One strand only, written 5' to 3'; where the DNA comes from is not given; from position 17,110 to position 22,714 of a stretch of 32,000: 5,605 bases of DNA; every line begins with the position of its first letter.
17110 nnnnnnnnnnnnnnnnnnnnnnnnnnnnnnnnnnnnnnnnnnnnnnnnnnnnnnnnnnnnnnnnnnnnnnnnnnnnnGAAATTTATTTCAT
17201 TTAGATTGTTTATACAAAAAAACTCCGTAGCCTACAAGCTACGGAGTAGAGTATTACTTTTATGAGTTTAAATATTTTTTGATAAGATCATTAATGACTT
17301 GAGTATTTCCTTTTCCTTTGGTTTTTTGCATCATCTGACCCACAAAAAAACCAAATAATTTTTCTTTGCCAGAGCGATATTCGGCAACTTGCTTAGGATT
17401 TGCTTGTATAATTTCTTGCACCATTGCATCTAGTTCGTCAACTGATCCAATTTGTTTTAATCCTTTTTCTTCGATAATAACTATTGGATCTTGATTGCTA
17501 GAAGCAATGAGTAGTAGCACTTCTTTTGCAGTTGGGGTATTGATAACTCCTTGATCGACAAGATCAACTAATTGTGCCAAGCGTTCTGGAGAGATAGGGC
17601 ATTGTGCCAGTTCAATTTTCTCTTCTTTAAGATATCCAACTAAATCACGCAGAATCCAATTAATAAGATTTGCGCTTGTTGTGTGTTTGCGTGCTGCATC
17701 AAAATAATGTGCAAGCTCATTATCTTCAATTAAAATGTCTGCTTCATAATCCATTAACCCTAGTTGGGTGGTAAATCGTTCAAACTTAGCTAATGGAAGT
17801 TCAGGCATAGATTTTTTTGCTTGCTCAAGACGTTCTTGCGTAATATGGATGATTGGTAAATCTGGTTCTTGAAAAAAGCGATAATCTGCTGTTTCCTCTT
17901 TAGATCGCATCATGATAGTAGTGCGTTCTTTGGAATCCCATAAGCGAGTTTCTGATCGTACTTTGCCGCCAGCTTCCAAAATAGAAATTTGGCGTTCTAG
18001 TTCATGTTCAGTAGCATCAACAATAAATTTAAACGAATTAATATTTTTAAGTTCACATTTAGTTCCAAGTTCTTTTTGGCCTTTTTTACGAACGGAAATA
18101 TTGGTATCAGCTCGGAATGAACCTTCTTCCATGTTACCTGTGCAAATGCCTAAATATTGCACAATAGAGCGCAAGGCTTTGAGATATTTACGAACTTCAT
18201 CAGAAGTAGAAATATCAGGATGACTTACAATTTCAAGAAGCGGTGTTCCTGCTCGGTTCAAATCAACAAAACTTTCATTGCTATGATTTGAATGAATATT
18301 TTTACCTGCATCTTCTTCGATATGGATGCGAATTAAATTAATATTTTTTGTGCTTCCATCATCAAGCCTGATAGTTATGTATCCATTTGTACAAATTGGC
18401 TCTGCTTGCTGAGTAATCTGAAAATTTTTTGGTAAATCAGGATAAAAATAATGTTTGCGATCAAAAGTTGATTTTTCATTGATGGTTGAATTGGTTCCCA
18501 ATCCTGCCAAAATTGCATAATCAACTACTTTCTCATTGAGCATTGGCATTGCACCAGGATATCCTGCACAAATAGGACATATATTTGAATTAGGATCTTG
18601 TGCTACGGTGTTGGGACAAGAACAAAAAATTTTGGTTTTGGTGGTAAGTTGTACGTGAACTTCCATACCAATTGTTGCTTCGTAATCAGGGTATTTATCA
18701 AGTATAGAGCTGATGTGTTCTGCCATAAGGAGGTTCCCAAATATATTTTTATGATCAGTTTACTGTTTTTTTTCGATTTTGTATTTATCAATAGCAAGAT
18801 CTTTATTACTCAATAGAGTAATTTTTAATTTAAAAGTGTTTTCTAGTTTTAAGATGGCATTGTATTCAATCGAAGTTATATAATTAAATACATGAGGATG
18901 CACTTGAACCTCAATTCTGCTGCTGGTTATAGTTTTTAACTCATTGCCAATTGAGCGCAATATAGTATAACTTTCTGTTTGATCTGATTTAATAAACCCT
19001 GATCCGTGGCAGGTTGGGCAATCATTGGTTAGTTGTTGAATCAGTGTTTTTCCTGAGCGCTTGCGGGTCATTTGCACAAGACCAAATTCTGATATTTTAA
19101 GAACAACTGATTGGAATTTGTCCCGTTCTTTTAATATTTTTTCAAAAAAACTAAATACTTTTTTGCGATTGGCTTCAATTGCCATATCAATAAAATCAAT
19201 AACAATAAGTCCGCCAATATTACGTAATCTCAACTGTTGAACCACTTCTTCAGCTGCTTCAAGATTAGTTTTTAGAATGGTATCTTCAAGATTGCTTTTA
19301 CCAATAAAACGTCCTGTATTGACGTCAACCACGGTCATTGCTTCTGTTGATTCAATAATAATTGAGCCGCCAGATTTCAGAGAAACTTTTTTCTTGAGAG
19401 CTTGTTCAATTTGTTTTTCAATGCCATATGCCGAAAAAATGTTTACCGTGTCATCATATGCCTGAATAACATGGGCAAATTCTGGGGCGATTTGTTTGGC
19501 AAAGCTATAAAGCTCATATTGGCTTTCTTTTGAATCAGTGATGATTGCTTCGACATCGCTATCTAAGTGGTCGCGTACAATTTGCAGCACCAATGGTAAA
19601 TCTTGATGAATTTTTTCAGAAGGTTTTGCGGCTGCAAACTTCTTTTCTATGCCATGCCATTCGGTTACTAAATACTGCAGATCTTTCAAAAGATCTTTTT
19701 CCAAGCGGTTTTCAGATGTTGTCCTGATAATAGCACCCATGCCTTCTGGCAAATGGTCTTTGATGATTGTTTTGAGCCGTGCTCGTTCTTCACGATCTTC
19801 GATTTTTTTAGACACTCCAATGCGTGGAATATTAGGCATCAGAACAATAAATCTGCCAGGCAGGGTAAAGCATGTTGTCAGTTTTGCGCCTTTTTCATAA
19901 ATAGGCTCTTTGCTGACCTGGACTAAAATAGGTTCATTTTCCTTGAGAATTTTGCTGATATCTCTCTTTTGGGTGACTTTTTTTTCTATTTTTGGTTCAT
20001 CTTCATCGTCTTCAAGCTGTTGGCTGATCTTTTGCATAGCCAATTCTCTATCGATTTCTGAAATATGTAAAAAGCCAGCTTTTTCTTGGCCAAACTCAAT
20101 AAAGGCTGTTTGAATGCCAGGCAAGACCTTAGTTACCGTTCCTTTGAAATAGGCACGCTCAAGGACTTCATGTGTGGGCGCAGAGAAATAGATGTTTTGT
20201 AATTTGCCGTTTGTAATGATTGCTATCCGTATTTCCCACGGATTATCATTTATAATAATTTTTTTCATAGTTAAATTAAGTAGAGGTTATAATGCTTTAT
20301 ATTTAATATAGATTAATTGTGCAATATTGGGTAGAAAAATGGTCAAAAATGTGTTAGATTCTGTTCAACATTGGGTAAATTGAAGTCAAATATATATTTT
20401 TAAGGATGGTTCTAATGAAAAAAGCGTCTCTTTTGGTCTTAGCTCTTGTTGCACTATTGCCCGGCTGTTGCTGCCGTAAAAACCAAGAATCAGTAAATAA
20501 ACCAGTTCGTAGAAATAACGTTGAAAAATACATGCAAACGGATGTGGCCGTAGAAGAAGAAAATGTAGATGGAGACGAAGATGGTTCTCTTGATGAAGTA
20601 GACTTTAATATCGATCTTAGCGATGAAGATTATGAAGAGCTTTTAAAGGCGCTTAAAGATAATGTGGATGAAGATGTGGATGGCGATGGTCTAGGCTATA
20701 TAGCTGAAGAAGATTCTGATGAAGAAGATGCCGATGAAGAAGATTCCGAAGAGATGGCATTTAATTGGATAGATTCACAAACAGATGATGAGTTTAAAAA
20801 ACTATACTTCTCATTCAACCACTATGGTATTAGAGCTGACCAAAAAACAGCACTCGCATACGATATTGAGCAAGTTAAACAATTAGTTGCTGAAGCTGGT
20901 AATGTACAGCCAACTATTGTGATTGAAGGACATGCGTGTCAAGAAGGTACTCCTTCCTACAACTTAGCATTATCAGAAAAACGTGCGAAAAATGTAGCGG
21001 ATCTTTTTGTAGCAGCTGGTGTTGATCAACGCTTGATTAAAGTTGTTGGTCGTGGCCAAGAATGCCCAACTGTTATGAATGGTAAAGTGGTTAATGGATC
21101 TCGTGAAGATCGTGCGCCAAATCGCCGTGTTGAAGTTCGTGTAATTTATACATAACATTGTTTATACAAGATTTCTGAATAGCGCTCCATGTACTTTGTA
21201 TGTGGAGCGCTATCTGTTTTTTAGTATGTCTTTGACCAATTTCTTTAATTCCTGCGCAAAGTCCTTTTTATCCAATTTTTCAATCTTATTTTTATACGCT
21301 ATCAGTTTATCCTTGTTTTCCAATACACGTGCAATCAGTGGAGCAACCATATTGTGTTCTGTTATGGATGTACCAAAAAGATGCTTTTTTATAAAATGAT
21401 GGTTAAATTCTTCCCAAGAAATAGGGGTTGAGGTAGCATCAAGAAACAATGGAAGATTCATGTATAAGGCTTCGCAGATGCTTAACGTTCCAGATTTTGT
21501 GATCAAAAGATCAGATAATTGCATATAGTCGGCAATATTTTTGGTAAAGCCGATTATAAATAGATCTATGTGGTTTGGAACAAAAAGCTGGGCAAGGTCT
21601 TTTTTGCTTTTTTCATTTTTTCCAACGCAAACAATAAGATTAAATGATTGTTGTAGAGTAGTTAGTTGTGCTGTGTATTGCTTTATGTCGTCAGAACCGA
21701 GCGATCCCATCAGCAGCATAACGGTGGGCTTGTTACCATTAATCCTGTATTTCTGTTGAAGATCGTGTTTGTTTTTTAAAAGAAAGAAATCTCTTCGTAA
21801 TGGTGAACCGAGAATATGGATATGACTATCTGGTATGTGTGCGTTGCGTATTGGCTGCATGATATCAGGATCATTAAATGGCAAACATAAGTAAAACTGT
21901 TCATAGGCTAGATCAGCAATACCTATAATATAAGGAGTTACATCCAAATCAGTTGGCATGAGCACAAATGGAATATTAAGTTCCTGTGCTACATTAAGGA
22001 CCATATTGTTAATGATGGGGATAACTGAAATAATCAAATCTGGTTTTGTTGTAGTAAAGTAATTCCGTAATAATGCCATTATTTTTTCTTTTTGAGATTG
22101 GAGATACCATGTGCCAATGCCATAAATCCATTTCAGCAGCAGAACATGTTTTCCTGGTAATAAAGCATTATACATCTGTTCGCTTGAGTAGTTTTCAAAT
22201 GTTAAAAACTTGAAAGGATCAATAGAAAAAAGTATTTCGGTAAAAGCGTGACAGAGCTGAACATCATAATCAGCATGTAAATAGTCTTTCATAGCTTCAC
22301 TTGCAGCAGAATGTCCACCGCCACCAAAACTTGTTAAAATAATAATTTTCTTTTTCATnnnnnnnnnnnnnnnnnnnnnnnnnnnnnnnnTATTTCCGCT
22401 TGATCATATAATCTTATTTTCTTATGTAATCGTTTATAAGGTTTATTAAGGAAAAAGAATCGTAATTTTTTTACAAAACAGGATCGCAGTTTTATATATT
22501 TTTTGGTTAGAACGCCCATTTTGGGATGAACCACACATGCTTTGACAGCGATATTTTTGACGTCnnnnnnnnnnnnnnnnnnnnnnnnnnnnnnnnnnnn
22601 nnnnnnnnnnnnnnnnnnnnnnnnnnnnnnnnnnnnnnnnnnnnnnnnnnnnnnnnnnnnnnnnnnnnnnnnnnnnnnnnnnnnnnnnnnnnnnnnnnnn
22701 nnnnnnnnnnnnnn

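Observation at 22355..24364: Tandem exported Nudix-like paralogues, one with Gln/Pro-rich tails, translationally coupled to a lipid glycosyltransferase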

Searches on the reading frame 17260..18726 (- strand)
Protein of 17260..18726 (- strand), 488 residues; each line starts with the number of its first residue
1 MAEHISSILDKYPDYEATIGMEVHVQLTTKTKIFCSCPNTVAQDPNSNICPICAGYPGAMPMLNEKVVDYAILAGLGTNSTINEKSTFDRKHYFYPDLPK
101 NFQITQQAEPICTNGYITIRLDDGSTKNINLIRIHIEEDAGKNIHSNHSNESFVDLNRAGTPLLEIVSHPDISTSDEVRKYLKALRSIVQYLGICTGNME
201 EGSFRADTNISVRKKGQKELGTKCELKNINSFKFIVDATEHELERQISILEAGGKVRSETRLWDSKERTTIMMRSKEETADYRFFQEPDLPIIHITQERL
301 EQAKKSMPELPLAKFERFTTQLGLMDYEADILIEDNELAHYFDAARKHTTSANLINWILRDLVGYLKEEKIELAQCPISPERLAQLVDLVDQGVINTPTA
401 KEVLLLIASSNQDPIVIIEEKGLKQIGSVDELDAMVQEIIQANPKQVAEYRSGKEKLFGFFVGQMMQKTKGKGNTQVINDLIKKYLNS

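Call 54: search_protein_families(library=pfam, proteins=[window:17260-18726:-], max_evalue=0.001)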
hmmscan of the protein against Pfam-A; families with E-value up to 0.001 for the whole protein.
window:17260-18726:- (488 aa): 2 families
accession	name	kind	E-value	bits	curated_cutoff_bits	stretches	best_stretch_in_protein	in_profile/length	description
PF02934.20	GatB_N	-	2.9e-118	394.5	23.4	1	18-300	2-276/277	GatB/GatE catalytic domain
PF02637.23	GatB_Yqey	-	6.7e-46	156.3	27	1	341-486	2-148/148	GatB domain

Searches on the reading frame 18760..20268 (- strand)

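Call 4: search_protein_families(library=pfam, proteins=[window:18760-20268:-], max_evalue=1)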
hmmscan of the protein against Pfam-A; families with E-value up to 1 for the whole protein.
window:18760-20268:- (502 aa): 4 families
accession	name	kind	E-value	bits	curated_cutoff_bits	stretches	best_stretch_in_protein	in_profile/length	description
PF10150.14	RNase_E_G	-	1.9e-98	329.6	25.5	1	135-404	1-269/270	Ribonuclease E/G family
PF20833.2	RNase_E_G_Thio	-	1.2e-15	57.8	26.8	1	417-500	2-85/86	RNase E/G, Thioredoxin-like domain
PF00575.29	S1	-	3.9e-05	24.4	22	1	41-102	8-67/74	S1 RNA binding domain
PF00684.25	DnaJ_CXXCXGXG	-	0.11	13.2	32.7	1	406-428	34-55/65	DnaJ central domain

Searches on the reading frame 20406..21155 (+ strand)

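Call 4: search_protein_families(library=pfam, proteins=[window:20406-21155:+], max_evalue=1)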
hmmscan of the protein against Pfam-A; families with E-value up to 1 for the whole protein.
window:20406-21155:+ (249 aa): 5 families
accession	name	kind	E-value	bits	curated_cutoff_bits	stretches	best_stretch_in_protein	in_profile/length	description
PF00691.25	OmpA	-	8.7e-16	58.5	27.2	1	134-225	1-88/98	OmpA family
PF11774.14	Lsr2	-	0.0089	16.1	29.6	1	61-85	25-49/58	Lsr2 dimerization domain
PF12389.13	Peptidase_M73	-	0.02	15.2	22.5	1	42-139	82-185/196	Camelysin metallo-endopeptidase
PF07315.17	DUF1462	-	0.08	13.7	25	1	118-185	21-85/93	Protein of unknown function (DUF1462)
PF14851.11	FAM176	-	0.31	11.3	31.5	1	10-66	34-90/152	FAM176 family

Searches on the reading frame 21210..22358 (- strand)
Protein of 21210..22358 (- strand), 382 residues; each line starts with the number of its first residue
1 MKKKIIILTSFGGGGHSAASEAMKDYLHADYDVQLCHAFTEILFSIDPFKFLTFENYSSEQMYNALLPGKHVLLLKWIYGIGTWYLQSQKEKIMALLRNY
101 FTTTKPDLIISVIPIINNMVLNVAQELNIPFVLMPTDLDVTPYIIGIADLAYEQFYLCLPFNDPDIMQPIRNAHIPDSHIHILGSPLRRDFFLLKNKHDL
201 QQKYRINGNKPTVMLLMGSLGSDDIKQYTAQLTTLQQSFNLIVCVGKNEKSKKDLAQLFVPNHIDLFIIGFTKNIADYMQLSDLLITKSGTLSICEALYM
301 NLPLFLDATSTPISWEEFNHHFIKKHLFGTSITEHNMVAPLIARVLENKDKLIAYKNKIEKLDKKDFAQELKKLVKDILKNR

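Call 4: search_protein_families(library=pfam, proteins=[window:21210-22358:-], max_evalue=1)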
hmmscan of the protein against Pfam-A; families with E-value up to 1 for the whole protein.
window:21210-22358:- (382 aa): 4 families
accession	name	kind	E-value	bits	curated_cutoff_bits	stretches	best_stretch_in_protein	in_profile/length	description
PF04101.22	Glyco_tran_28_C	-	2.1e-10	41.3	22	1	212-306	1-96/166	Glycosyltransferase family 28 C-terminal domain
PF02684.21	LpxB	-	0.00087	18.7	22.6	1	181-314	156-293/374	Lipid-A-disaccharide synthetase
PF06925.17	MGDG_synth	-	0.012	16.1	25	1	16-140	1-128/169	Monogalactosyldiacylglycerol (MGDG) synthase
PF13692.12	Glyco_trans_1_4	-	0.037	14.7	27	1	226-304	18-103/142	Glycosyl transferases group 1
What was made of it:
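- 21210..22358 (-): GT28-type diacylglycerol glycosyltransferase (MGDG-synthase/UgtP-like). It is a neighbour and probably not a functional partner. Pfam Glyco_tran_28_C, E 2e-10 (call 4).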

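Call 62: search_solved_structures(query=window:21210-22358:-, max_evalue=0.001)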
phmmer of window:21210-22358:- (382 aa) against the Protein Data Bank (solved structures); distinct sequences matched with E-value up to 0.001: 2.
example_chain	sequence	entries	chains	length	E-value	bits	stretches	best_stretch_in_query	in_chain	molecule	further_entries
9wde_A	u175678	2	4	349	3.8e-14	55.7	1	153-380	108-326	Processive diacylglycerol beta-glucosyltransferase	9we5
4wyi_A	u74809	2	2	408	6.8e-13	51.6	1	3-308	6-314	Monogalactosyldiacylglycerol synthase 1, chloroplastic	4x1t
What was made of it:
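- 21210..22358 (-): PDB hits: processive diacylglycerol beta-glucosyltransferase 9wde, E 4e-14, and MGD1 4wyi, E 7e-13 (call 62).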

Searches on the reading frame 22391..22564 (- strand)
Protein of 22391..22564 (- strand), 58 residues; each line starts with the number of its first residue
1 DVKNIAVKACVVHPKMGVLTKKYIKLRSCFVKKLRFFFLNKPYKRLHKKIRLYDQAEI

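Call 86: find_homologous_proteins(query=A5, max_evalue=0.01)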
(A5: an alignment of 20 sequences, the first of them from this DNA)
Query A5 (20 sequences) (58 aa, profile of the alignment): 3 proteins with E <= 0.01 among 754 candidates.
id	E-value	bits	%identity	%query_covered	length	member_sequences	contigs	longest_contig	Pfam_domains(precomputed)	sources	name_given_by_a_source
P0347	6.1e-19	85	42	81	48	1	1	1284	-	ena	-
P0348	1.5e-16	78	41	91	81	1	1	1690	-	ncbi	-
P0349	1.1e-10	59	35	86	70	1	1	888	-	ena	-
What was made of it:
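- Tried and rejected: C-terminal basic module in other proteins: a profile search returned only three short fragments (call 86).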
